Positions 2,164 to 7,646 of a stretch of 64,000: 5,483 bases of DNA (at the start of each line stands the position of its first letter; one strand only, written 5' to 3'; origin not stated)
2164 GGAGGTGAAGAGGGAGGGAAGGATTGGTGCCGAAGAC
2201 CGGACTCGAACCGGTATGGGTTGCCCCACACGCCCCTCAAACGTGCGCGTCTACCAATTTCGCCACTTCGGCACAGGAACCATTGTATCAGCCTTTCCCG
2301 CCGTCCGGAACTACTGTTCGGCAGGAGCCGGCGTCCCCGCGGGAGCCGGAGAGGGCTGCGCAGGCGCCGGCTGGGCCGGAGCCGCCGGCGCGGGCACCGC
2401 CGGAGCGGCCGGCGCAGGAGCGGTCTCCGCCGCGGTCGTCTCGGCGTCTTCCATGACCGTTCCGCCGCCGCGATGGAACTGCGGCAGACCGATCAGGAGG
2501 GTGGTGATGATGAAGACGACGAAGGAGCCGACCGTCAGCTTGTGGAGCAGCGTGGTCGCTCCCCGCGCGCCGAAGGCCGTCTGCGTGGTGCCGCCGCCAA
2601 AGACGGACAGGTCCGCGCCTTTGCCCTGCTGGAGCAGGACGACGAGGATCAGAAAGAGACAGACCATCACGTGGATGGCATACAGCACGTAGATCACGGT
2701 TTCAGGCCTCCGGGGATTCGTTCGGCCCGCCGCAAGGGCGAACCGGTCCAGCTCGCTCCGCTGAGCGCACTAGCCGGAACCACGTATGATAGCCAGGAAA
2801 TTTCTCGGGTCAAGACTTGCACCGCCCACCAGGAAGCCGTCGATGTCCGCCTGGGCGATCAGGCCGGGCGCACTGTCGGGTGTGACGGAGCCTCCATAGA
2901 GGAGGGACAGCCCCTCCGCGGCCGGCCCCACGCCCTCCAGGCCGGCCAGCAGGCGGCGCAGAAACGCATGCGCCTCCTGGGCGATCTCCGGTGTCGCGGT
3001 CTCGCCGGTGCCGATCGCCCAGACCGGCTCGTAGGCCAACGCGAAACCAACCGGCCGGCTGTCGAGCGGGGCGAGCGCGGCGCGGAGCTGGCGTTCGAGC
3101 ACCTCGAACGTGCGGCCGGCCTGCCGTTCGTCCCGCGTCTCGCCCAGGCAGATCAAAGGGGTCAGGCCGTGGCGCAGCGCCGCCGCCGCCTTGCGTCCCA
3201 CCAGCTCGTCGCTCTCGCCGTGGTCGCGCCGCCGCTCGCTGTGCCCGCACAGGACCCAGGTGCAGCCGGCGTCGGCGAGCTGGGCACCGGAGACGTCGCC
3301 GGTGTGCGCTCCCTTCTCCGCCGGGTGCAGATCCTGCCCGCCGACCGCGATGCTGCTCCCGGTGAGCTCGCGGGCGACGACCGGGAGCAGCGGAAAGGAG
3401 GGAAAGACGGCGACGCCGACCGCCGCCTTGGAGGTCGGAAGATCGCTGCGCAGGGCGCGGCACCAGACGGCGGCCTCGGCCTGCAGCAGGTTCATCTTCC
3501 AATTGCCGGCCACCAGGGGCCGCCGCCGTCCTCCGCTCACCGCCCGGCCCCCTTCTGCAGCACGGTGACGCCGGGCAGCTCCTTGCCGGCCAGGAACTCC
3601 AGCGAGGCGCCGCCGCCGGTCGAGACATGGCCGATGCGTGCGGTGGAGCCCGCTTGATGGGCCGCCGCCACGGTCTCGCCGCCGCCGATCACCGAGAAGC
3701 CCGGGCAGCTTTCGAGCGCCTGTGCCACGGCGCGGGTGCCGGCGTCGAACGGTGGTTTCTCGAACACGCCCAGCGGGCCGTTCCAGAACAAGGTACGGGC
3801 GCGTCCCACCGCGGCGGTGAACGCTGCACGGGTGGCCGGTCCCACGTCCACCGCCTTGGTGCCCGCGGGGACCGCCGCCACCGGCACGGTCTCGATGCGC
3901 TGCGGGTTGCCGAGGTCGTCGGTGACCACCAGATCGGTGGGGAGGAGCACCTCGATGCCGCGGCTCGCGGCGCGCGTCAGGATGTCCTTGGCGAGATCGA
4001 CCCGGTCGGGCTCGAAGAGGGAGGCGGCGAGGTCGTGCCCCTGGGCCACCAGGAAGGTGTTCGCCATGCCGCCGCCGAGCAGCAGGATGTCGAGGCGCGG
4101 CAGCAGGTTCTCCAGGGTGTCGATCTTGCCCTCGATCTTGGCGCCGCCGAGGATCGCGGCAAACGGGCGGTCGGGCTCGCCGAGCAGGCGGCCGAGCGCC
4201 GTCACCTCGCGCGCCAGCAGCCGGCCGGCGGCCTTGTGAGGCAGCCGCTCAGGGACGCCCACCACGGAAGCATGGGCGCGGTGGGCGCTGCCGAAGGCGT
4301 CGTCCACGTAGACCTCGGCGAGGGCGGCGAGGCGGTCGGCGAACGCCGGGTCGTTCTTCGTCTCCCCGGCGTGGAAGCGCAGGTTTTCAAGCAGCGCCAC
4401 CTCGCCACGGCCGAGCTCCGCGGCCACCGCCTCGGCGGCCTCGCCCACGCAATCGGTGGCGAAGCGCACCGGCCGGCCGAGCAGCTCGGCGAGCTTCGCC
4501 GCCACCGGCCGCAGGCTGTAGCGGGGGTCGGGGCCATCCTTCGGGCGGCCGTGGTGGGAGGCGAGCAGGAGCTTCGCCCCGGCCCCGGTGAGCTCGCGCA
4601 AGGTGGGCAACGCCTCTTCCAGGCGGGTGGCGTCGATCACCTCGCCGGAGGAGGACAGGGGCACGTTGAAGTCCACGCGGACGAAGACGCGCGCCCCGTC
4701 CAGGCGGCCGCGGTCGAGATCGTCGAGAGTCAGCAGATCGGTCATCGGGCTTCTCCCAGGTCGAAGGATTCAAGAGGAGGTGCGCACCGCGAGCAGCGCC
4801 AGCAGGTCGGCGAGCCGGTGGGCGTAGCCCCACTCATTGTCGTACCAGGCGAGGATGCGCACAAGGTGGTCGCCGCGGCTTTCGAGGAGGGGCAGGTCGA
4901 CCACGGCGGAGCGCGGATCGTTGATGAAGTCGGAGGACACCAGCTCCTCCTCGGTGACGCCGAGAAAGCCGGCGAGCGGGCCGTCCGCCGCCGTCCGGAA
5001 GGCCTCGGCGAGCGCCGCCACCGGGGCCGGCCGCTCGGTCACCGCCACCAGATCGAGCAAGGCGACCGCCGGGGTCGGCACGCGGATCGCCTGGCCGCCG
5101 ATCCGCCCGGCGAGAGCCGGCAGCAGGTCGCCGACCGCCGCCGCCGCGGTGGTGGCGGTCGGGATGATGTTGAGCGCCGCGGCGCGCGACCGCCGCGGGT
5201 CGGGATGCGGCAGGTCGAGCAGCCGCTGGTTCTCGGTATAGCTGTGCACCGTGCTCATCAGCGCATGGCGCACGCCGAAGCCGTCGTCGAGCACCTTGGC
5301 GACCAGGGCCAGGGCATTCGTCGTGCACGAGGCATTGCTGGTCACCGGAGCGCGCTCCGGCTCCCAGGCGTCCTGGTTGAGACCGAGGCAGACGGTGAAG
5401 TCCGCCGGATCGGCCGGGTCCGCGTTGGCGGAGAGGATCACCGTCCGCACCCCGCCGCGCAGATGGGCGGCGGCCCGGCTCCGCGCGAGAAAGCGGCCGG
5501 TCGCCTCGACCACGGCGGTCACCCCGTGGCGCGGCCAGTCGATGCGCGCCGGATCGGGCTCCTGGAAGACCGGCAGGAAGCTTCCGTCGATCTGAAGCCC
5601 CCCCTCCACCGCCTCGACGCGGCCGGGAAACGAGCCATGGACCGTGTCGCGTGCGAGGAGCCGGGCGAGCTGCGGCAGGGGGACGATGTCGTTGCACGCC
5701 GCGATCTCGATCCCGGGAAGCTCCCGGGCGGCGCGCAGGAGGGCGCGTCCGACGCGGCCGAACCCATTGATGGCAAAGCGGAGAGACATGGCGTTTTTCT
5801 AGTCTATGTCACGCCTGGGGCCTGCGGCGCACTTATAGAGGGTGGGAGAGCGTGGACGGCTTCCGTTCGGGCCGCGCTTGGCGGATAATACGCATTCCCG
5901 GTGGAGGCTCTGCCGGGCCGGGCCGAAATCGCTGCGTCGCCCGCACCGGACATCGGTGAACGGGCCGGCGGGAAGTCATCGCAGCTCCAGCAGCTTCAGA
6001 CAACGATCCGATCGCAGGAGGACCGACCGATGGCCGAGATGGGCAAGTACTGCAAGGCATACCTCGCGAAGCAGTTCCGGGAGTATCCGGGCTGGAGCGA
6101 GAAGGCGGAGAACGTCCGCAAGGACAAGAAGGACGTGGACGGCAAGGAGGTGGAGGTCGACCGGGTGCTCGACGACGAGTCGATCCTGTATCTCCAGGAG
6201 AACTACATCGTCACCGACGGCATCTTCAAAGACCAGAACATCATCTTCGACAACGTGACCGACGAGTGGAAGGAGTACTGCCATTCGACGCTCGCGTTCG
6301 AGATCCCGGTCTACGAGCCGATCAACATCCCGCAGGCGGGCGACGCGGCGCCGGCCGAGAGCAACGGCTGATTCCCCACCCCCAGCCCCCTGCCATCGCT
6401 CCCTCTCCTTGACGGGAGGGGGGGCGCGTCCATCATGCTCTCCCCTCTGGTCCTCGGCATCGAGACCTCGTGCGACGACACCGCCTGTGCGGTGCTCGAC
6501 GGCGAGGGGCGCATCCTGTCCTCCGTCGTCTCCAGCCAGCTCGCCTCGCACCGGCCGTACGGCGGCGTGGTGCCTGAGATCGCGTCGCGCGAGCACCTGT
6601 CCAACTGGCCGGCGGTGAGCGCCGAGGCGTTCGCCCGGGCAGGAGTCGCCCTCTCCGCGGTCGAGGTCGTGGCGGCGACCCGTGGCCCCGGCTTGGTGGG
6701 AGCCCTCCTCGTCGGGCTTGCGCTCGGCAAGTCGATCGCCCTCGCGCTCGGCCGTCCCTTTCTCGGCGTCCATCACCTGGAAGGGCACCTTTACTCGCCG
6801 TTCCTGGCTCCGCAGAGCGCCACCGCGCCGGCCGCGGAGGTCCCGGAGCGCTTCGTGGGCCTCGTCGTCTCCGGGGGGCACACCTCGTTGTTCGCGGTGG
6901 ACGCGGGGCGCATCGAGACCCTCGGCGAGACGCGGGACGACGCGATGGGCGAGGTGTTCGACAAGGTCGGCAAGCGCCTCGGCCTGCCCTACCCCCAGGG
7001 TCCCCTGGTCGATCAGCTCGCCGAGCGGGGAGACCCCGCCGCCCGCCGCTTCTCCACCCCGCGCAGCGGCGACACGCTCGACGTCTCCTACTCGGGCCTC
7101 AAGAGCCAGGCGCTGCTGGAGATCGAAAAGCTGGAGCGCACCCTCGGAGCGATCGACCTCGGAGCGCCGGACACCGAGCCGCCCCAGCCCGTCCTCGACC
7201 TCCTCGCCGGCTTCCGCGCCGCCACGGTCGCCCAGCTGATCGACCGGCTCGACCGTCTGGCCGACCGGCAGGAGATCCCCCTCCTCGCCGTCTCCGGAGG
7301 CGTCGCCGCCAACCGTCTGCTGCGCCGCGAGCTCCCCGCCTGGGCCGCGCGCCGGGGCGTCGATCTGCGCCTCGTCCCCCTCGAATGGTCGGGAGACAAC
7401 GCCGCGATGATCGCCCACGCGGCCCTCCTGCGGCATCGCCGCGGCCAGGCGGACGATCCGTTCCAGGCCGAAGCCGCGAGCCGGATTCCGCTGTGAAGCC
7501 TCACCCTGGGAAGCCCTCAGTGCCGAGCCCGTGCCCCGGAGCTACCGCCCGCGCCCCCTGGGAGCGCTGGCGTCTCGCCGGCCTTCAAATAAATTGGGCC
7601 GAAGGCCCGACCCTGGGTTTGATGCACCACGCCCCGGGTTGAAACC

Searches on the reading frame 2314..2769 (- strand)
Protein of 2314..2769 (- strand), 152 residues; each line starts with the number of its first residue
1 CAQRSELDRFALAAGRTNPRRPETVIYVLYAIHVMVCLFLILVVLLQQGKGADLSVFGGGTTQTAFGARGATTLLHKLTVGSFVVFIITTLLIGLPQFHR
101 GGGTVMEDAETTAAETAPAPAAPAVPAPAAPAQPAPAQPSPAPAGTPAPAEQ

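Call 65: search_protein_families(library=pfam, proteins=[window:2314-2769:-], max_evalue=0.001)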
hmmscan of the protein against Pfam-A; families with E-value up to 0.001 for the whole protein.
window:2314-2769:- (152 aa): 1 family
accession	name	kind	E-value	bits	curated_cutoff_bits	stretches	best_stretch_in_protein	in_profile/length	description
PF03840.19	SecG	-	5.4e-18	65.3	29.2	1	28-94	1-68/70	Preprotein translocase SecG subunit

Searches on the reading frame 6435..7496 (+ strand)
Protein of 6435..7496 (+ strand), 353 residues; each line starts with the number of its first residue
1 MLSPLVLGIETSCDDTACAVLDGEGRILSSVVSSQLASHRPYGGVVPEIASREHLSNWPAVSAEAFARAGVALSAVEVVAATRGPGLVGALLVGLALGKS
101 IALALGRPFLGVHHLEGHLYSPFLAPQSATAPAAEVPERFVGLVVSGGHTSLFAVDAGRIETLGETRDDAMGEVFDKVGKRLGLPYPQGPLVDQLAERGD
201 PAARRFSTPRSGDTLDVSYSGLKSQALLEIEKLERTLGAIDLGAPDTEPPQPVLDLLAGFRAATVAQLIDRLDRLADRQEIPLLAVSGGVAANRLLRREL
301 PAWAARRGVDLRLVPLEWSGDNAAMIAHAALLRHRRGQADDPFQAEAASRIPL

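Call 8: search_protein_families(library=pfam, proteins=[window:6435-7496:+], max_evalue=0.01)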
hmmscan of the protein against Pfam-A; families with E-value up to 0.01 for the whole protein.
window:6435-7496:+ (353 aa): 2 families
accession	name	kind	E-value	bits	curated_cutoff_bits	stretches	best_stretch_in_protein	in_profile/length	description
PF00814.31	TsaD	-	2e-71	241.3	24.8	1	27-327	2-263/264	tRNA N6-adenosine threonylcarbamoyltransferase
PF22521.2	HypF_C_2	-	0.0044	17.2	27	1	256-310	169-223/241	Carbamoyltransferase, Kae1-like Domain, second subdomain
